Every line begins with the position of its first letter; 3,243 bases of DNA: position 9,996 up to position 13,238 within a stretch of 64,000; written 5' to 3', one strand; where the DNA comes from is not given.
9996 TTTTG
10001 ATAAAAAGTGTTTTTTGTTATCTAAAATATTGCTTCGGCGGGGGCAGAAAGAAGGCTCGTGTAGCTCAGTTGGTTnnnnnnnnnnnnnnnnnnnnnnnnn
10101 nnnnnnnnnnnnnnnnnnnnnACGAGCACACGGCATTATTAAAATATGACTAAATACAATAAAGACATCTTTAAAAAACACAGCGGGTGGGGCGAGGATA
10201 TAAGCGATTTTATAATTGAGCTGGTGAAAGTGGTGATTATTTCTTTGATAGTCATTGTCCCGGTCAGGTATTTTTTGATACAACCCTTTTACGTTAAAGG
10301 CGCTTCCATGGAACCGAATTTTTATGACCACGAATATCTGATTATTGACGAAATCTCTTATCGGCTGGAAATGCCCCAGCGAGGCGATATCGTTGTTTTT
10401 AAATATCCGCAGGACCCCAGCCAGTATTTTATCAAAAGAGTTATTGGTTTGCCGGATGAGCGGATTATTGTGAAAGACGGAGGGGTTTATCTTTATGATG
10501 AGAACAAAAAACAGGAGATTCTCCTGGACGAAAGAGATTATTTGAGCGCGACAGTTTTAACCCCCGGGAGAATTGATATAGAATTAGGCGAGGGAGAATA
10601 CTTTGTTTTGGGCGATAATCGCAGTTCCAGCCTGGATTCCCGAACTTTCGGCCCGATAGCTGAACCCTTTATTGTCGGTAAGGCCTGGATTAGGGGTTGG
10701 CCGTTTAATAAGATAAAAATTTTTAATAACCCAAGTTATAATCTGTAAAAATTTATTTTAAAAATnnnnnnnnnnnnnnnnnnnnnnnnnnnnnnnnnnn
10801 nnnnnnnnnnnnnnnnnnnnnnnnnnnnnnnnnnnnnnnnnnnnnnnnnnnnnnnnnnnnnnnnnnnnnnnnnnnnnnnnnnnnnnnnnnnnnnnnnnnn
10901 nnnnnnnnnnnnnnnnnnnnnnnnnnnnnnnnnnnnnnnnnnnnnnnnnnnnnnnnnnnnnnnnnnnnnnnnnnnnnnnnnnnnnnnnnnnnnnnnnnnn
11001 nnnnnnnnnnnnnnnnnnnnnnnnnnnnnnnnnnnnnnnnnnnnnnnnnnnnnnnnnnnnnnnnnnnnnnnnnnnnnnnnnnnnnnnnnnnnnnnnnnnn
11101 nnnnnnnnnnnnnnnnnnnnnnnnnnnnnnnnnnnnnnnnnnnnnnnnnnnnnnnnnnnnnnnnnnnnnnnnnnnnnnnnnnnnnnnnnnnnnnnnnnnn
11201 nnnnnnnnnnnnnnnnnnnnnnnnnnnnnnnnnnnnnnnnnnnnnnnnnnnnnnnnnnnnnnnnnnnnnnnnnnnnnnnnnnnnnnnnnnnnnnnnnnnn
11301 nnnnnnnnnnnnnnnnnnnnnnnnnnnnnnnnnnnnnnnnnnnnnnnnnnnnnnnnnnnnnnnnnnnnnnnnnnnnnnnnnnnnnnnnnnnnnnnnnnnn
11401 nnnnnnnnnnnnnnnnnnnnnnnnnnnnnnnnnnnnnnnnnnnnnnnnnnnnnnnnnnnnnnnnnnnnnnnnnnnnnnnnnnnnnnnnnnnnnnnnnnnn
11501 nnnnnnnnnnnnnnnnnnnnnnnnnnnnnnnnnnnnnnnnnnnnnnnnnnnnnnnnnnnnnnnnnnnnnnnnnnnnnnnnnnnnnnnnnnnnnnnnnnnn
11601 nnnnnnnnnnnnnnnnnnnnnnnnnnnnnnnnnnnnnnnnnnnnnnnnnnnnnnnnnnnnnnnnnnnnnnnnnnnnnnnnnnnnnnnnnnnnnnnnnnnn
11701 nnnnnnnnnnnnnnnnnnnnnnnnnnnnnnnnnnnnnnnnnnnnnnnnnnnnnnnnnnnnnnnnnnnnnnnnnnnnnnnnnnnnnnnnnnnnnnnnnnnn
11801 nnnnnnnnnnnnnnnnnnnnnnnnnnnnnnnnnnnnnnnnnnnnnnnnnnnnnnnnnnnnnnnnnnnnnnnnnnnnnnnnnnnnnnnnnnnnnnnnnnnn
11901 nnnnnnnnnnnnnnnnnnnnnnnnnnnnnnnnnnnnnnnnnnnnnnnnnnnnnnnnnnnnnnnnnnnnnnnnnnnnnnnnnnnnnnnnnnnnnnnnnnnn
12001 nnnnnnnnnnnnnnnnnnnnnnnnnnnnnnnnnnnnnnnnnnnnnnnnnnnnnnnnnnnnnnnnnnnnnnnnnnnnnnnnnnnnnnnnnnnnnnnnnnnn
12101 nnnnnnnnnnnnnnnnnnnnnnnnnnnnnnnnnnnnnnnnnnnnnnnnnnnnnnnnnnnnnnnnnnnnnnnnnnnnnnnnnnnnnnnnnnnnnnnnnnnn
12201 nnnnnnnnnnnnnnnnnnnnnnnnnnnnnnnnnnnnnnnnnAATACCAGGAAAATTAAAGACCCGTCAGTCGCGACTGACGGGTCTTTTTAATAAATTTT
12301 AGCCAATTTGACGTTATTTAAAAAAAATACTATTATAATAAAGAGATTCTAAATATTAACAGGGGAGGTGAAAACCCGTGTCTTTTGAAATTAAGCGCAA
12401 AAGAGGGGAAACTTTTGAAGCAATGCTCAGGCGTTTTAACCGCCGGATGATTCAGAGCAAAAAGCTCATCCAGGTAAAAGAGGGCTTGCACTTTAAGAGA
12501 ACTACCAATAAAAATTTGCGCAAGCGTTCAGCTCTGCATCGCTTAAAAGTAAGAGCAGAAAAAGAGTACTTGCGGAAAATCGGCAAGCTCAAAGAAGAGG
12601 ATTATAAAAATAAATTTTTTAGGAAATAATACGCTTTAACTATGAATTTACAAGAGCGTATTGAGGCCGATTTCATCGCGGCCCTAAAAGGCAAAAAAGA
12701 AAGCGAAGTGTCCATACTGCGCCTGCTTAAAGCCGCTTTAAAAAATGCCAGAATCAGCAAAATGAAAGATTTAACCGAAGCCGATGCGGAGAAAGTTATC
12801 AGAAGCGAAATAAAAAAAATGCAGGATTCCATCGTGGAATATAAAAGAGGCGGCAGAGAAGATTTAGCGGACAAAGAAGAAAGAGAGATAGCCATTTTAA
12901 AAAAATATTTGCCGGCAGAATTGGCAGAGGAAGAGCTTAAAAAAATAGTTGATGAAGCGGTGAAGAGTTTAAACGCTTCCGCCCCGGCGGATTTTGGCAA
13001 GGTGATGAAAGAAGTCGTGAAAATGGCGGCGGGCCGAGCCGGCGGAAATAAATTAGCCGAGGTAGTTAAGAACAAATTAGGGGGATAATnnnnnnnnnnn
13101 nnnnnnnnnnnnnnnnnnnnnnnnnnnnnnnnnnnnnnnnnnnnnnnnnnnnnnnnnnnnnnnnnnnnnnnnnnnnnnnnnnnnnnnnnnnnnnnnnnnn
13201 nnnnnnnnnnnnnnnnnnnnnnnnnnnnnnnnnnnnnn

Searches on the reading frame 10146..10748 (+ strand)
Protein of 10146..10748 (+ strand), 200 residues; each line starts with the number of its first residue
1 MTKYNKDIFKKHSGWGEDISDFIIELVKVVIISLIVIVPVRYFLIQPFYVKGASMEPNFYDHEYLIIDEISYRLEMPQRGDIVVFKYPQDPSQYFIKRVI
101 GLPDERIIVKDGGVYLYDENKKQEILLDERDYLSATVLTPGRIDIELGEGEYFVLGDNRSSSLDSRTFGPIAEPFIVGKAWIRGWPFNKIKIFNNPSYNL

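Call 9: search_protein_families(library=pfam, proteins=[window:10146-10748:+], max_evalue=0.001)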
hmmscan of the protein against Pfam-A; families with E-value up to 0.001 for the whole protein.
window:10146-10748:+ (200 aa): 2 families
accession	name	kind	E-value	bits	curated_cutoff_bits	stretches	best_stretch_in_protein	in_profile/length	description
PF10502.14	Peptidase_S26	-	2.5e-43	148.4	22.9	1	24-185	2-168/168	Signal peptidase, peptidase S26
PF00717.28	Peptidase_S24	-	0.00018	21.6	23.3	1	49-103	39-85/116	Peptidase S24-like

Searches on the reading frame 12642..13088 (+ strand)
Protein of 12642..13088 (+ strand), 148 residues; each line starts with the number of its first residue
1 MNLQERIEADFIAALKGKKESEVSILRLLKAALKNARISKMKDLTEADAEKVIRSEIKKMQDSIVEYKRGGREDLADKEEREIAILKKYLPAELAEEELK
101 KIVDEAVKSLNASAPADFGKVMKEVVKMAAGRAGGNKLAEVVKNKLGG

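Call 9: search_protein_families(library=pfam, proteins=[window:12642-13088:+], max_evalue=0.001)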
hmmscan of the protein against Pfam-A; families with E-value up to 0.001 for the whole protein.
window:12642-13088:+ (148 aa): 1 family
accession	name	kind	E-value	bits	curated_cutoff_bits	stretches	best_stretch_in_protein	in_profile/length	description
PF09424.15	YqeY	-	9.2e-41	139.7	27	1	5-146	2-143/143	Yqey-like protein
